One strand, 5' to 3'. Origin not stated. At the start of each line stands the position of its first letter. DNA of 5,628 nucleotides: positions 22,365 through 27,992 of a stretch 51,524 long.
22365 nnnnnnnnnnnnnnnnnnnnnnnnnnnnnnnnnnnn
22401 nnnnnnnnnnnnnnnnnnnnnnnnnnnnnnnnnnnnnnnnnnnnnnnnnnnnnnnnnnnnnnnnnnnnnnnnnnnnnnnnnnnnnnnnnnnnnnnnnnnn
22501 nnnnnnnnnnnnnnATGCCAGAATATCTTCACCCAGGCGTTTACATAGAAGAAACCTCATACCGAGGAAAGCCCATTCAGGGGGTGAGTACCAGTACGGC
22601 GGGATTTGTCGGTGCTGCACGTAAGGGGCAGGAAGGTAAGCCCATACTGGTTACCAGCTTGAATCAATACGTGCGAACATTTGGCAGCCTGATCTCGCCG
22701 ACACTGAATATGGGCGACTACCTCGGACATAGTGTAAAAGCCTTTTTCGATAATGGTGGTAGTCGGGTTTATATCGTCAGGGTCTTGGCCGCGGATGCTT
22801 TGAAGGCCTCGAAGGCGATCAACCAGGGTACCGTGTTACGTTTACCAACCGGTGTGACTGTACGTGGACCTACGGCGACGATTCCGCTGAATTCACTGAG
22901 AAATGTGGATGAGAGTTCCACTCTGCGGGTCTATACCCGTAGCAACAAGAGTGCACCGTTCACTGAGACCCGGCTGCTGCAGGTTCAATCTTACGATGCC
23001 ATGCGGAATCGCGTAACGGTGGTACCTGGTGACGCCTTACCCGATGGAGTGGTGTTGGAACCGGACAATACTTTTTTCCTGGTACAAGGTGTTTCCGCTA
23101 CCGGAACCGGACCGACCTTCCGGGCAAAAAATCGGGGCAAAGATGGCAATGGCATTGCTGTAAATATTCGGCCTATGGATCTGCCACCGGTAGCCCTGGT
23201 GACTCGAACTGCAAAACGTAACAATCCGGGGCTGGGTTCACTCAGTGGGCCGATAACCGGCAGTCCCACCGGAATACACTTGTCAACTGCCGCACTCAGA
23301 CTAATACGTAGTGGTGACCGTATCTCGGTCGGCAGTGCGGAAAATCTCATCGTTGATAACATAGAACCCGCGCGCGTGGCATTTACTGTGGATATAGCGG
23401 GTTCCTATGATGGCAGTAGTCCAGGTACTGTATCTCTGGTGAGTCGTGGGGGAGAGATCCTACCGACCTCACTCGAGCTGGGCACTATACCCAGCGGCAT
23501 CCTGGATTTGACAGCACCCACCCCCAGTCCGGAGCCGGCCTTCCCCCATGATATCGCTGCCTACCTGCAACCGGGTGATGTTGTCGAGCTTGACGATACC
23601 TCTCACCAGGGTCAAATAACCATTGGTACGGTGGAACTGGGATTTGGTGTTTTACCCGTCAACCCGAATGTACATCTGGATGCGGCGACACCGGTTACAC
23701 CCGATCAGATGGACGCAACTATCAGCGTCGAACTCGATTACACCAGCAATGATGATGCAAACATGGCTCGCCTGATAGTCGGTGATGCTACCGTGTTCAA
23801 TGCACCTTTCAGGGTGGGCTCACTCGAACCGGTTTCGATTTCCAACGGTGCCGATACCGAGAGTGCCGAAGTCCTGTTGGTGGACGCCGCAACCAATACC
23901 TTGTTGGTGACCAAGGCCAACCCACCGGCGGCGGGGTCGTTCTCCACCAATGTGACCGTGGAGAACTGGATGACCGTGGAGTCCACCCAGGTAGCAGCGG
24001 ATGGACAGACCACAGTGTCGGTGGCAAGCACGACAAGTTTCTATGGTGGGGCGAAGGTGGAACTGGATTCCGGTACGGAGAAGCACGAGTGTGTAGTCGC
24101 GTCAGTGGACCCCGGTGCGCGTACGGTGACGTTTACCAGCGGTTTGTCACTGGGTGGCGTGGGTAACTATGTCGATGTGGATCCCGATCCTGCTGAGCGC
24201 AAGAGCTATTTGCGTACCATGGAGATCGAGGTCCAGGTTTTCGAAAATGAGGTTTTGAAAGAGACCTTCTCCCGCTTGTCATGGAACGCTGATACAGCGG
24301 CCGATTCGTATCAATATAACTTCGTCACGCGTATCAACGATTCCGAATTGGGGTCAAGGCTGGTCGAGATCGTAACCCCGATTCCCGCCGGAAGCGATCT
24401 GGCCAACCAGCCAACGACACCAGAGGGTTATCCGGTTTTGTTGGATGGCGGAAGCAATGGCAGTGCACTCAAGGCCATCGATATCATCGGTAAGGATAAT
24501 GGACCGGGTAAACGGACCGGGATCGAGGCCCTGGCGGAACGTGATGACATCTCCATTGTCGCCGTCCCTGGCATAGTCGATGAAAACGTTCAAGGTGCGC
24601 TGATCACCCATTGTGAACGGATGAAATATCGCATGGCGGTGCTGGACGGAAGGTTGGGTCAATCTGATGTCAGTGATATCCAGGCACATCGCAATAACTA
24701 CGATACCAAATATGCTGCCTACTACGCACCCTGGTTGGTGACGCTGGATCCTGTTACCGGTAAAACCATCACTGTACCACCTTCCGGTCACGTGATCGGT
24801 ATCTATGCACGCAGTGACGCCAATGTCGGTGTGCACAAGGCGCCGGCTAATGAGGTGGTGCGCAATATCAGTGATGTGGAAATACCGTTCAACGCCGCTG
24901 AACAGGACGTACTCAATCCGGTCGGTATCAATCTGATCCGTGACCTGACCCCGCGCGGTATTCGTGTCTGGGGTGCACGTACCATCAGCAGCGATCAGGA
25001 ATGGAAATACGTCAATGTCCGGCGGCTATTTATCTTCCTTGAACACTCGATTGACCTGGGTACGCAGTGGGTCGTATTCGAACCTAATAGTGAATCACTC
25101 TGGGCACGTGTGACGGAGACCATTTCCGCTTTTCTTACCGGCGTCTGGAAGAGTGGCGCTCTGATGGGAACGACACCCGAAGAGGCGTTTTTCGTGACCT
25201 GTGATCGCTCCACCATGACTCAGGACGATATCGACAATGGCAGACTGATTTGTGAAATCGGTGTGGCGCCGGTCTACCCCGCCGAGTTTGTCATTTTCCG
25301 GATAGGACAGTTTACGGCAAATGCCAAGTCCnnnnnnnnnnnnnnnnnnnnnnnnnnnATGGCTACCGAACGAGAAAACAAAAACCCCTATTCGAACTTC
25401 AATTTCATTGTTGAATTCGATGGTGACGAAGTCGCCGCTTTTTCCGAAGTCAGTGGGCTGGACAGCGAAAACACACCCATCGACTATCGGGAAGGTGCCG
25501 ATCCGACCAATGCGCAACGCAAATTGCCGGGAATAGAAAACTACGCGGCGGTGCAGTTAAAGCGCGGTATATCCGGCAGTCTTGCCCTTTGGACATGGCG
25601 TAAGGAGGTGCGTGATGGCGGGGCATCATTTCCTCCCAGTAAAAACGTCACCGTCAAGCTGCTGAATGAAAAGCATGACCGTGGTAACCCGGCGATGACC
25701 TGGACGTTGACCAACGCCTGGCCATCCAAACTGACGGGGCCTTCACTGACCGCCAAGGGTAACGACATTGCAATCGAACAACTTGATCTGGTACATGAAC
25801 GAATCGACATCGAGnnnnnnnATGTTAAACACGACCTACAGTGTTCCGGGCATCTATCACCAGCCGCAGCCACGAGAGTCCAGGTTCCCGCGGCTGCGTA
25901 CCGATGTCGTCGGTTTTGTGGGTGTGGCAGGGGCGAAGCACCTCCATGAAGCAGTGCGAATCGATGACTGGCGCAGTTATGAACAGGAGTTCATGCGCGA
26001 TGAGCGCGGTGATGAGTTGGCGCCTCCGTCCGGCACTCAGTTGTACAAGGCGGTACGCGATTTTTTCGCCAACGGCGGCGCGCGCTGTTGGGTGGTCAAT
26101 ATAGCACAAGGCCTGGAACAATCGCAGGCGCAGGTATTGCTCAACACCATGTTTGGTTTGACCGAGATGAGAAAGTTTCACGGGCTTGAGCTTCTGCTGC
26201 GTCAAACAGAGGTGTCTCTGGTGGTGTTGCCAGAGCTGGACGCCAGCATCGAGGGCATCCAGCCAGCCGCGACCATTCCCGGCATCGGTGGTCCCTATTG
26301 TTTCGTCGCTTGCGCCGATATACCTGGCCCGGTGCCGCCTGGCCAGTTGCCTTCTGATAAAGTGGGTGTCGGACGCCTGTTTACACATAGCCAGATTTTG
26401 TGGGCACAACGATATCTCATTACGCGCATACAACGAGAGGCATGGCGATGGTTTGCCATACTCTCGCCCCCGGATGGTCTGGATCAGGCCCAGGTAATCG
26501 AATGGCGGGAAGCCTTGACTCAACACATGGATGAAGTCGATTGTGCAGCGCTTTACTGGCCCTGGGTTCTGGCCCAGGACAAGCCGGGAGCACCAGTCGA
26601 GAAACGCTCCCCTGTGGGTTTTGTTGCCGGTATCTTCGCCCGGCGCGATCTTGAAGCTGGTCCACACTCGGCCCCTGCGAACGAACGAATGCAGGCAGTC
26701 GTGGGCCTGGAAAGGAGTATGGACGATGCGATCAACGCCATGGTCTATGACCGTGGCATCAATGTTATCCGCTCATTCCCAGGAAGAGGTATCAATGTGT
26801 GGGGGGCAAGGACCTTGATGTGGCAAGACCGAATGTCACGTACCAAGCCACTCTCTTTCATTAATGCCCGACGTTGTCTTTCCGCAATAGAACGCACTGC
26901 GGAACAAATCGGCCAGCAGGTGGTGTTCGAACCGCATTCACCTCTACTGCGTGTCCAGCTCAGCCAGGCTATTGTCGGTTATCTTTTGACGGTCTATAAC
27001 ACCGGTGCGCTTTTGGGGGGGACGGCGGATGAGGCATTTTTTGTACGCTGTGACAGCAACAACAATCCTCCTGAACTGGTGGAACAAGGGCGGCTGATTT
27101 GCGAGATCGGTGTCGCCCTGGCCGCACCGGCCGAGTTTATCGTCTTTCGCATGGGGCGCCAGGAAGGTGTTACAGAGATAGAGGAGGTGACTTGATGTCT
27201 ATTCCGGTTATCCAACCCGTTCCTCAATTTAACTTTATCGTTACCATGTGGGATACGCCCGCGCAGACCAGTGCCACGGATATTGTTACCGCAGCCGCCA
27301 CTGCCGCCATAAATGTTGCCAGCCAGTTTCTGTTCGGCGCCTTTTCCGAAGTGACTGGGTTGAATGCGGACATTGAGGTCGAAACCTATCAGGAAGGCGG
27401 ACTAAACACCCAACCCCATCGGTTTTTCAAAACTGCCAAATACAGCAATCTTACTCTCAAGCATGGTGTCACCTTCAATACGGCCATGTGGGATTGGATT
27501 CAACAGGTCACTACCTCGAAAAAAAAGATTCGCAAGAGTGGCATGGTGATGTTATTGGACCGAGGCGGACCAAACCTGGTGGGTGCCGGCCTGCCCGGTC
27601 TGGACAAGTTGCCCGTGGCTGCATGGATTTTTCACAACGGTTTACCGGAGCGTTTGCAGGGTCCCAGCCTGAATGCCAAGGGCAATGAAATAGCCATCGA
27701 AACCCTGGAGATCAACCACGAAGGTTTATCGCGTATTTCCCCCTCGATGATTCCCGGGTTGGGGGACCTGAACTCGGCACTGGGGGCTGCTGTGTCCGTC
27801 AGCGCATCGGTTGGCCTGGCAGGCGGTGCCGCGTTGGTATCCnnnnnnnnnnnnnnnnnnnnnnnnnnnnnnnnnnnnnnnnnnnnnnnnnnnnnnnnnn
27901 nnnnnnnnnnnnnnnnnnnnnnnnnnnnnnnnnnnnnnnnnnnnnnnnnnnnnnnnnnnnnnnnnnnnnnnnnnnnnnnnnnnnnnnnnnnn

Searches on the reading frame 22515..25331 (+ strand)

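Call 5: search_protein_families(library=pfam, proteins=[window:22515-25331:+], max_evalue=0.01)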
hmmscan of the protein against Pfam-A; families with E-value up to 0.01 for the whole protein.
window:22515-25331:+ (939 aa): 3 families
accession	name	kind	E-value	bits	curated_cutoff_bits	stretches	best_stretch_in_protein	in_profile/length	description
PF04984.19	Phage_sheath_1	-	1.6e-19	70.8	31.4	1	670-823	12-167/168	Phage tail sheath protein subtilisin-like domain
PF17482.7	Phage_sheath_1C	-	1.3e-17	64.1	26.9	1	825-930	1-101/104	Phage tail sheath C-terminal domain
PF22671.1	Gp18_domIII_N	-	0.0044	17.7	27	0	26-90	1-58/58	Tail sheath protein Gp18 domain III N-terminal region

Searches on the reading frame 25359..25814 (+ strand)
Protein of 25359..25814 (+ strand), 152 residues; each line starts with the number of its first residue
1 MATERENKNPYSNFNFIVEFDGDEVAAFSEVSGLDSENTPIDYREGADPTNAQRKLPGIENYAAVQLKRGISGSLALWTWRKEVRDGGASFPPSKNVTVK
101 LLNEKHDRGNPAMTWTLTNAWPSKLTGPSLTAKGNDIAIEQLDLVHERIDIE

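Call 5: search_protein_families(library=pfam, proteins=[window:25359-25814:+], max_evalue=0.01)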
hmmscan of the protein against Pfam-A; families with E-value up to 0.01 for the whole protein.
window:25359-25814:+ (152 aa): 1 family
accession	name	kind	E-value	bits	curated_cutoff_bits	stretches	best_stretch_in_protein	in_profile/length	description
PF06841.18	Phage_T4_gp19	-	8.2e-41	139.4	28.2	1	13-149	2-133/134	T4-like virus tail tube protein gp19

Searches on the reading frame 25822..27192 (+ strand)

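Call 5: search_protein_families(library=pfam, proteins=[window:25822-27192:+], max_evalue=0.01)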
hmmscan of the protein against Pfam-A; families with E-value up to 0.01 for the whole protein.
window:25822-27192:+ (457 aa): 2 families
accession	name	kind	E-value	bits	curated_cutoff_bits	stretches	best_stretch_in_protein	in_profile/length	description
PF04984.19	Phage_sheath_1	-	2.2e-12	47.5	31.4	1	203-332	46-168/168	Phage tail sheath protein subtilisin-like domain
PF17482.7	Phage_sheath_1C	-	1.5e-05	25.4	26.9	1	341-444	3-101/104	Phage tail sheath C-terminal domain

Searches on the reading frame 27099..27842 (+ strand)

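Call 5: search_protein_families(library=pfam, proteins=[window:27099-27842:+], max_evalue=0.01)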
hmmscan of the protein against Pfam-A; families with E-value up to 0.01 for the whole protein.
window:27099-27842:+ (248 aa): 1 family
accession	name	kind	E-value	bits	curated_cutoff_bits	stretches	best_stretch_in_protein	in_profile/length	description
PF06841.18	Phage_T4_gp19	-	1.9e-30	105.9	28.2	1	61-210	13-133/134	T4-like virus tail tube protein gp19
